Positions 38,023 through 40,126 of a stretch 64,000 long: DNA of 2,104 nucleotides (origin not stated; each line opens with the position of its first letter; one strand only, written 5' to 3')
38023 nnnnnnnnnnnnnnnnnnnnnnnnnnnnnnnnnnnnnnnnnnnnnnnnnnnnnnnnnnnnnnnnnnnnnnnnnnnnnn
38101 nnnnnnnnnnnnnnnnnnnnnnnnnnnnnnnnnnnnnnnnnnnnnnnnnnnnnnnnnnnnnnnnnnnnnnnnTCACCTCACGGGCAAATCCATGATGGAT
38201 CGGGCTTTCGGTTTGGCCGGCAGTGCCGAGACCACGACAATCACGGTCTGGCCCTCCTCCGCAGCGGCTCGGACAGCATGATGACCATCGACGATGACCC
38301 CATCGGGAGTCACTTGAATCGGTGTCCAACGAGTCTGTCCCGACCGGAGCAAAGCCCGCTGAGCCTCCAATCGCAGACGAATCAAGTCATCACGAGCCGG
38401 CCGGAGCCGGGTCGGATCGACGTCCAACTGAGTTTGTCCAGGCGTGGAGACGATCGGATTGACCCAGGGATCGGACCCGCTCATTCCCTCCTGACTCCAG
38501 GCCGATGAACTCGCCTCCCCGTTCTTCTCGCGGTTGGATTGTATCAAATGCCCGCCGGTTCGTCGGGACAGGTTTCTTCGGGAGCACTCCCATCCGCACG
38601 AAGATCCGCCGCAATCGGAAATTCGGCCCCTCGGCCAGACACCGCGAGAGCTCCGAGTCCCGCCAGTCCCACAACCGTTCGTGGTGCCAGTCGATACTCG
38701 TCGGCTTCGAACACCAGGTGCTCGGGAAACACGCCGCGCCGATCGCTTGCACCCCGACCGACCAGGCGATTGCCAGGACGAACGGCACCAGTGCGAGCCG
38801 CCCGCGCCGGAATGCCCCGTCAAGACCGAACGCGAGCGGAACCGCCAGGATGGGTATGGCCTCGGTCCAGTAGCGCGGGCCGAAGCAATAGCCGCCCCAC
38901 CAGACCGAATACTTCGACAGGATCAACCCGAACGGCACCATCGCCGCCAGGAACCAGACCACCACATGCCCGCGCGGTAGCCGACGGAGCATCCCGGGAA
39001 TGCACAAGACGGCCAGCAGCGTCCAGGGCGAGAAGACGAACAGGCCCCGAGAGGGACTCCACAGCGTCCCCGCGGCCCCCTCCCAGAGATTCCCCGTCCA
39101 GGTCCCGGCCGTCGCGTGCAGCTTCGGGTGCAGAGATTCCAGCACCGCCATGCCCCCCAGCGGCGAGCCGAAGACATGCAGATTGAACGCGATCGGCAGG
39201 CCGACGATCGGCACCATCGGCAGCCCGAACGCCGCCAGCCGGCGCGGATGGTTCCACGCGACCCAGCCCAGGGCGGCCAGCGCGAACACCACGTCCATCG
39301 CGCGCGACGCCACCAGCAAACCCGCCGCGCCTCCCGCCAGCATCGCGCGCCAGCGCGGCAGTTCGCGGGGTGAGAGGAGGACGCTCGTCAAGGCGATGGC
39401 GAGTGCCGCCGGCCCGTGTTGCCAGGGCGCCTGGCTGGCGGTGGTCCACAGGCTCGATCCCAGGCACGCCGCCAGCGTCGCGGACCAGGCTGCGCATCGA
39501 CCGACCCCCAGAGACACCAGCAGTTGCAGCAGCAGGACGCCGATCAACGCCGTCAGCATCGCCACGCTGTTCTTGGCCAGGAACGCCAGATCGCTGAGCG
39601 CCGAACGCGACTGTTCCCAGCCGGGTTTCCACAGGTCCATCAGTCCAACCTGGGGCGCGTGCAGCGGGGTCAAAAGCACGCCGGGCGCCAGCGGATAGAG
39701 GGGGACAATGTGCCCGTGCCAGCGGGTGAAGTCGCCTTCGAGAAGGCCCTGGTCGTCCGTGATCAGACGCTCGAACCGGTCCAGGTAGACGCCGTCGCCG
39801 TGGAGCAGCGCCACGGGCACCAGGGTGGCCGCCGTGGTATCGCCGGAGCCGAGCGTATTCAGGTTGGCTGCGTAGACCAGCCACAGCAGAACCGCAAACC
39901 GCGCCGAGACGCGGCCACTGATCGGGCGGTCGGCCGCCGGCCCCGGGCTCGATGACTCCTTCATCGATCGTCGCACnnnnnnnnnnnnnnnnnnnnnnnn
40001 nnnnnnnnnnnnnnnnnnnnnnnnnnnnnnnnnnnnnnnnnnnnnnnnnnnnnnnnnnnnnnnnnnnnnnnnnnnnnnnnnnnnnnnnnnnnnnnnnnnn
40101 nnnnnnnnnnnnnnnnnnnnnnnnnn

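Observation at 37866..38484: Coupled two-gene module: ParB/Srx-like small nuclease-fold protein plus an unknown 101-aa protein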

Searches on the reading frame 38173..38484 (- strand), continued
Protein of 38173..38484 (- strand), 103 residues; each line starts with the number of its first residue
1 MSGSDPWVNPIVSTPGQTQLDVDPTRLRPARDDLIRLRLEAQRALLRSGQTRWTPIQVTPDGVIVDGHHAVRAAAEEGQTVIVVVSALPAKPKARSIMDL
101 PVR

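Call 85: search_protein_families(library=pfam, proteins=[P0241, P0246, P0254, P0287, P0283, P0264, P0275], max_evalue=0.1)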
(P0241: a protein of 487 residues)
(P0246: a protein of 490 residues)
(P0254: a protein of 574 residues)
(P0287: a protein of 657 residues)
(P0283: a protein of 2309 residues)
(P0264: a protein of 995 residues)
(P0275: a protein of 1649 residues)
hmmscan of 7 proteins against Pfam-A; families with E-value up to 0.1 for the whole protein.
P0241 (487 aa): 2 families
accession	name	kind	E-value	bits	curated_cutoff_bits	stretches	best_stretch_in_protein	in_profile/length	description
PF25023.1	TEN_YD-shell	-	7.4e-06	24.7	50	1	120-224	783-892/909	Teneurin YD-shell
PF05593.20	RHS_repeat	-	0.00061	20.6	22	1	10-46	1-35/38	RHS Repeat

P0246 (490 aa): 1 family
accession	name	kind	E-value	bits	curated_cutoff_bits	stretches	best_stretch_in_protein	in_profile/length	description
PF00103.25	Hormone_1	-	0.041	14.1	22.7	1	93-207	77-188/215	Somatotropin hormone family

P0254 (574 aa): 1 family
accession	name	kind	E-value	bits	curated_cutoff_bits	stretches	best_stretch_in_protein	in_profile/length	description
PF05593.20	RHS_repeat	-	0.0057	17.5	22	0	243-264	7-27/38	RHS Repeat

P0287 (657 aa): 0 families

P0283 (2309 aa): 5 families
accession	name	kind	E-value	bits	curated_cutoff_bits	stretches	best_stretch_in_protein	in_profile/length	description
PF05593.20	RHS_repeat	-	1.2e-23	83.4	22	5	1518-1547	5-34/38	RHS Repeat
PF14200.12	RicinB_lectin_2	-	5e-09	37.2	25.6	2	1325-1398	12-86/89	Ricin-type beta-trefoil lectin domain-like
PF15428.11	Imm26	-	0.0025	18.5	23.3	0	2172-2228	33-88/107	Immunity protein 26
PF00688.24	TGFb_propeptide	-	0.016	15.3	25.8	1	468-498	185-215/242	TGF-beta propeptide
PF21139.3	BT_MCC_alpha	-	0.093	13.6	31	0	589-676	23-108/118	Methylcrotonyl-CoA carboxylase, alpha-subunit, BT domain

P0264 (995 aa): 7 families
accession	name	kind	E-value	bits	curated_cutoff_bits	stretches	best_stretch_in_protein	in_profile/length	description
PF06414.18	Zeta_toxin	-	5.9e-17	62.2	22.3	1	140-305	16-160/199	Zeta toxin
PF13671.12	AAA_33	-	2.2e-06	28.5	27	1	144-291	3-124/143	AAA domain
PF08857.17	ParBc_2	-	6.7e-05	23.5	23.6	0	851-886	40-72/158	Putative ParB-like nuclease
PF13207.12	AAA_17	-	0.02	15.6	27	0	147-169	2-24/136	AAA domain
PF03215.21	Rad17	-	0.024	15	23.8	1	114-174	19-79/186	Rad17 P-loop domain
PF06245.16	DUF1015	-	0.045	13.1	25.8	0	554-571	205-222/325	Protein of unknown function (DUF1015)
PF04083.22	Abhydro_lipase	-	0.053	13.5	27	0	549-562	16-29/63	Partial alpha/beta-hydrolase lipase region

P0275 (1649 aa): 1 family
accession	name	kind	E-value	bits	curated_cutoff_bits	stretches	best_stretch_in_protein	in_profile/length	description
PF04233.19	Phage_Mu_F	-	2.6e-16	60.8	29.6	1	682-786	5-112/112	Phage Mu protein F like protein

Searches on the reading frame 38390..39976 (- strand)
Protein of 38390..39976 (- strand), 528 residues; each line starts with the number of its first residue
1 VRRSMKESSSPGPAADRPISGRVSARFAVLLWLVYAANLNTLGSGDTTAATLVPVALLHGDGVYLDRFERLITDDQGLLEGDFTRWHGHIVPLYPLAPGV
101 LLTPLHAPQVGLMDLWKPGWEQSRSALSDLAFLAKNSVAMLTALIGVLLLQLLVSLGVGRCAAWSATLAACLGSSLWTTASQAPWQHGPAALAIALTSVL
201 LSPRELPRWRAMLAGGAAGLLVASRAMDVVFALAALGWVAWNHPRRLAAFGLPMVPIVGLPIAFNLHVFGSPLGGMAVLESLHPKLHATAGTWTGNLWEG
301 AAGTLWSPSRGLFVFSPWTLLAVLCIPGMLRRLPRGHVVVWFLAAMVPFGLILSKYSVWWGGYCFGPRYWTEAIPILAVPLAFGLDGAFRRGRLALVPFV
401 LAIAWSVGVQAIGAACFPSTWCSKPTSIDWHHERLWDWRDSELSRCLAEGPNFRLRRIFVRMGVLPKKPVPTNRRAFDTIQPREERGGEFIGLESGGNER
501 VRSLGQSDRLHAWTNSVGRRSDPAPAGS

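Call 3: search_protein_families(library=pfam, proteins=[window:38390-39976:-], max_evalue=1)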
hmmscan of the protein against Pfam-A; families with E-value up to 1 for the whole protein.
window:38390-39976:- (528 aa): 0 families

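Call 4: search_protein_families(library=ncbifam, proteins=[window:38390-39976:-], max_evalue=1)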
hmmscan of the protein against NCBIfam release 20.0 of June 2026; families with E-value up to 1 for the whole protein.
window:38390-39976:- (528 aa): 2 families
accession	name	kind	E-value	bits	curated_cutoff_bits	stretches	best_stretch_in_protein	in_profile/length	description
NF047440.1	LA3751_2_3_fam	subfamily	1.9e-09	36.9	200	1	141-408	107-380/460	LA_3751/LA_3752 family putative glycosyltransferase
NF037994.1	DcuC_1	equivalog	0.1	11.4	100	1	133-181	93-141/389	C4-dicarboxylate transporter DcuC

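Call 76: find_homologous_proteins(query=window:38390-39976:-, max_evalue=1e-10)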
Query window:38390-39976:- (528 aa): 425 proteins with E <= 1e-10 among 8000 candidates; the best 120 are listed.
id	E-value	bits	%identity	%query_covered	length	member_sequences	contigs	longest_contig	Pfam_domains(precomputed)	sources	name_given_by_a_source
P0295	0.0e+0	1193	100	99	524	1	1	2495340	-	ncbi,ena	-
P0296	1.3e-139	485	50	86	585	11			-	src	-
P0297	3.6e-127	444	49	87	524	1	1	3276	-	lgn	-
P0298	8.3e-126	439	50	84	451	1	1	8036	-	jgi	jgi:hypothetical protein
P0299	4.6e-125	437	54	81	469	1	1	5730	-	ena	-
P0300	5.6e-124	433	48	85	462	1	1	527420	-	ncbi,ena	-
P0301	3.0e-122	427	50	84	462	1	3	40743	-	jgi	-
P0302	3.8e-122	427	50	79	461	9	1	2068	-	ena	-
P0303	7.3e-122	426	48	85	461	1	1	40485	-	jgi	jgi:hypothetical protein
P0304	1.5e-121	425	49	84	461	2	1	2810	-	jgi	-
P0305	1.5e-121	425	51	81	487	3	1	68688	-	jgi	jgi:hypothetical protein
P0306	1.4e-120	422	48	84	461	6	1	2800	-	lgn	-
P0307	1.5e-120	422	50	79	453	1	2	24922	-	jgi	jgi:hypothetical protein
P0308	2.0e-120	421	48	83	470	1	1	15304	-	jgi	jgi:hypothetical protein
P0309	2.2e-120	421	47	85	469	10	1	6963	-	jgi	jgi:hypothetical protein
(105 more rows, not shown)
